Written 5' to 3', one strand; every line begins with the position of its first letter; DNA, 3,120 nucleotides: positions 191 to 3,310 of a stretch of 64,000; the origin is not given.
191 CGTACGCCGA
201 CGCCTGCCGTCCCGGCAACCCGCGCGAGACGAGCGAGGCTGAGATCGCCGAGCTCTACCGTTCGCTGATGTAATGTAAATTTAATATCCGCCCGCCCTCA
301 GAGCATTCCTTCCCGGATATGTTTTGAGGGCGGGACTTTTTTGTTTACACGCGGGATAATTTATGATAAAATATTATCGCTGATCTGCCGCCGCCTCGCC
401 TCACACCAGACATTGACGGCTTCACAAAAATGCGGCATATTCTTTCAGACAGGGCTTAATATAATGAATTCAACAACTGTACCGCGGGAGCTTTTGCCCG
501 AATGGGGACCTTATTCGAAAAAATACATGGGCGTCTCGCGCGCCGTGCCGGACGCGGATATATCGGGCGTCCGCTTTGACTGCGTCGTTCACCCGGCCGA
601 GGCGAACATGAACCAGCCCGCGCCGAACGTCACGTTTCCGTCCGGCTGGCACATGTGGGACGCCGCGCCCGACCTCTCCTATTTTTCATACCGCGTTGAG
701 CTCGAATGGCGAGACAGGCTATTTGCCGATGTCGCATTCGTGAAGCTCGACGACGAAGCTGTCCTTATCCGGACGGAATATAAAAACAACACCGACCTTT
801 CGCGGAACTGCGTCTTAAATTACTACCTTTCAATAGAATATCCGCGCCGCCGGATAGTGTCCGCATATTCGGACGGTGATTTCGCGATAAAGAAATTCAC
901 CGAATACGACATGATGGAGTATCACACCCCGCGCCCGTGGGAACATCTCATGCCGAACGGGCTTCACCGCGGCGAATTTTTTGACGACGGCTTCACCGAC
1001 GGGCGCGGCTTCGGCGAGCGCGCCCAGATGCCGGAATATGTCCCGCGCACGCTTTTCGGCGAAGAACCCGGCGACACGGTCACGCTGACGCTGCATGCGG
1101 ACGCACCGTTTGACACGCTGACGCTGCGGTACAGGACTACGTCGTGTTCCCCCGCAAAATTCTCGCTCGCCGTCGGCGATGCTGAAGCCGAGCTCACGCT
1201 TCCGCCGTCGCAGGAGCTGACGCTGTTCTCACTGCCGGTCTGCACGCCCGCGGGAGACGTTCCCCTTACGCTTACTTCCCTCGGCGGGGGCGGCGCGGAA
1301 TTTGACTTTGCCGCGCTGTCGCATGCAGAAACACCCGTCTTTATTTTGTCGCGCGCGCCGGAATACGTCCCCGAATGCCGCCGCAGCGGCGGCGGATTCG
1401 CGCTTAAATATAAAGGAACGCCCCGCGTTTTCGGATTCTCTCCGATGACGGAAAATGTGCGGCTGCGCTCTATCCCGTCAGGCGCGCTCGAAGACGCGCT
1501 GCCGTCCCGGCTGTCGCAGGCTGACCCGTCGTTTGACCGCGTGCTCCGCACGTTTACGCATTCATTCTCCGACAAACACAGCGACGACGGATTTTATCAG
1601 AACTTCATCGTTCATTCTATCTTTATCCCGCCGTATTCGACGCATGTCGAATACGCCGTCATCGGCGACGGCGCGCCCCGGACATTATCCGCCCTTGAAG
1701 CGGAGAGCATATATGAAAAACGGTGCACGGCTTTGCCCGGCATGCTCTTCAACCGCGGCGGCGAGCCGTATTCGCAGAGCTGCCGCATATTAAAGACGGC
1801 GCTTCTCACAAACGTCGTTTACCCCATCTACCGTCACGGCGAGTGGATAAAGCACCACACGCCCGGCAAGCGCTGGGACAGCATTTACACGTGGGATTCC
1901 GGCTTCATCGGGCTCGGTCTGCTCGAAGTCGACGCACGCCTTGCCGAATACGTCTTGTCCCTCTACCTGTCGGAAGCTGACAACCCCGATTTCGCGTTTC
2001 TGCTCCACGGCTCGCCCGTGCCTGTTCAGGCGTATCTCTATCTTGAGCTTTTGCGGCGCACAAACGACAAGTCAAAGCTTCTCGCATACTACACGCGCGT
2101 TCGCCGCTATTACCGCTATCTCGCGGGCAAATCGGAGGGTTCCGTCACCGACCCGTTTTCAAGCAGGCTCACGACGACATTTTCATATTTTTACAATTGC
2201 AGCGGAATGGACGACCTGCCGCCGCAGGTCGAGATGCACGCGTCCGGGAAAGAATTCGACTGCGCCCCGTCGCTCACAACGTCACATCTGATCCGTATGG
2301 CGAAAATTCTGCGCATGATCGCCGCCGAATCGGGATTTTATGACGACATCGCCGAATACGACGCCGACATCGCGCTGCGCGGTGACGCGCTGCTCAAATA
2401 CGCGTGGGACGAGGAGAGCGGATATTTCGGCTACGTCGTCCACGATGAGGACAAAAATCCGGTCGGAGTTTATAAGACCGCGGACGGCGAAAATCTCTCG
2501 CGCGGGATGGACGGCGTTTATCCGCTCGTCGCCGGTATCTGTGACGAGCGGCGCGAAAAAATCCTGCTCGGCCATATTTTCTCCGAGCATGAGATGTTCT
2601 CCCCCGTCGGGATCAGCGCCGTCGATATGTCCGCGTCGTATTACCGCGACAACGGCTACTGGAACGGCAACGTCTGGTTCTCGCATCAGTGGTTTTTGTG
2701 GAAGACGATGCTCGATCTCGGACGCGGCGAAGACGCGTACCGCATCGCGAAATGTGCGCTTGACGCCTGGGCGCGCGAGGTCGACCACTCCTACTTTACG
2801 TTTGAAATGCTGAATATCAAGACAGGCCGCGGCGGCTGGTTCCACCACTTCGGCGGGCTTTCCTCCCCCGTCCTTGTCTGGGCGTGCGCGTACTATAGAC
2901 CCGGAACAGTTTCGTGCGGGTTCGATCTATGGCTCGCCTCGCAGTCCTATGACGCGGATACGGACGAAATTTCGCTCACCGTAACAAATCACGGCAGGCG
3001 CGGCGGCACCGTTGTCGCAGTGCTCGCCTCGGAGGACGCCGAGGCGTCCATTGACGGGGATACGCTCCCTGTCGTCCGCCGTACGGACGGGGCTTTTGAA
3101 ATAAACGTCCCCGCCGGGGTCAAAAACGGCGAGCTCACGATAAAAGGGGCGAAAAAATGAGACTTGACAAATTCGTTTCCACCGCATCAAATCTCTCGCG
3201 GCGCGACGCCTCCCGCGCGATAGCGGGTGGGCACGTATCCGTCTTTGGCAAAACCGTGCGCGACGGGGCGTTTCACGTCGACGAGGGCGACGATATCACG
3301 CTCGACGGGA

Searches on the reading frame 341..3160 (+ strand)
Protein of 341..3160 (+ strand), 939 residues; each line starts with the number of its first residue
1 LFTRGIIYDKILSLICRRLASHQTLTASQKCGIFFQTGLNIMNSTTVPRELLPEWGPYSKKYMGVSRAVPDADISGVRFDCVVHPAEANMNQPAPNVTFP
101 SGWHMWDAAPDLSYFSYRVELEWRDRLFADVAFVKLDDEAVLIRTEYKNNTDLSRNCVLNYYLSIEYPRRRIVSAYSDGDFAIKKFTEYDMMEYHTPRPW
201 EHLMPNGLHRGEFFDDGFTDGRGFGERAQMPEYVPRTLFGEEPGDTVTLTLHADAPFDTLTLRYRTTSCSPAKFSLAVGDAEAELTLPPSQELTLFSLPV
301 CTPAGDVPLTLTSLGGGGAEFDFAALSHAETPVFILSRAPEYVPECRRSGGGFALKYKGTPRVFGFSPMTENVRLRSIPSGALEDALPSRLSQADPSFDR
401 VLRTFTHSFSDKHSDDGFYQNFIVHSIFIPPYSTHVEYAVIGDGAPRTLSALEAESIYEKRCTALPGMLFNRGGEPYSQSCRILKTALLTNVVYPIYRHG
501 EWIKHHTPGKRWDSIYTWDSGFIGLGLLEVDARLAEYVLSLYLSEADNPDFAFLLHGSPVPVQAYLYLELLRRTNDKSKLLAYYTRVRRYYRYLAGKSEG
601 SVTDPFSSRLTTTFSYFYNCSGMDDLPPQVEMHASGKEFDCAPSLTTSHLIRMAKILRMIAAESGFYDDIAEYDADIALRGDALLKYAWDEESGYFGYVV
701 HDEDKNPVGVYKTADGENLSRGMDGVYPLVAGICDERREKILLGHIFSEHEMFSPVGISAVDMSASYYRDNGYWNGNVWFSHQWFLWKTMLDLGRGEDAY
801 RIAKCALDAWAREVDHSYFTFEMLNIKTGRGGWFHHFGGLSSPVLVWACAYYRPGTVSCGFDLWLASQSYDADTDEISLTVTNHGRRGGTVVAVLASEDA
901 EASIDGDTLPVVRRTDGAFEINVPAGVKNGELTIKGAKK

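Call 21: search_protein_families(library=pfam, proteins=[window:341-3160:+], max_evalue=0.00001)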
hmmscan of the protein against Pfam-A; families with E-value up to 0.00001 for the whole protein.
window:341-3160:+ (939 aa): 3 families
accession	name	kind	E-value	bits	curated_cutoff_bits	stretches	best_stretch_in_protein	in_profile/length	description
PF22422.2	MGH1-like_GH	-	1.4e-21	77.9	27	1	517-831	6-347/356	Mannosylglycerate hydrolase MGH1-like glycoside hydrolase domain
PF03200.22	Glyco_hydro_63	-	4.4e-07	29.5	22.4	1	580-844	188-486/492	Glycosyl hydrolase family 63 C-terminal domain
PF01204.24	Trehalase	-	1e-06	28.4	21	0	648-816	311-468/512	Trehalase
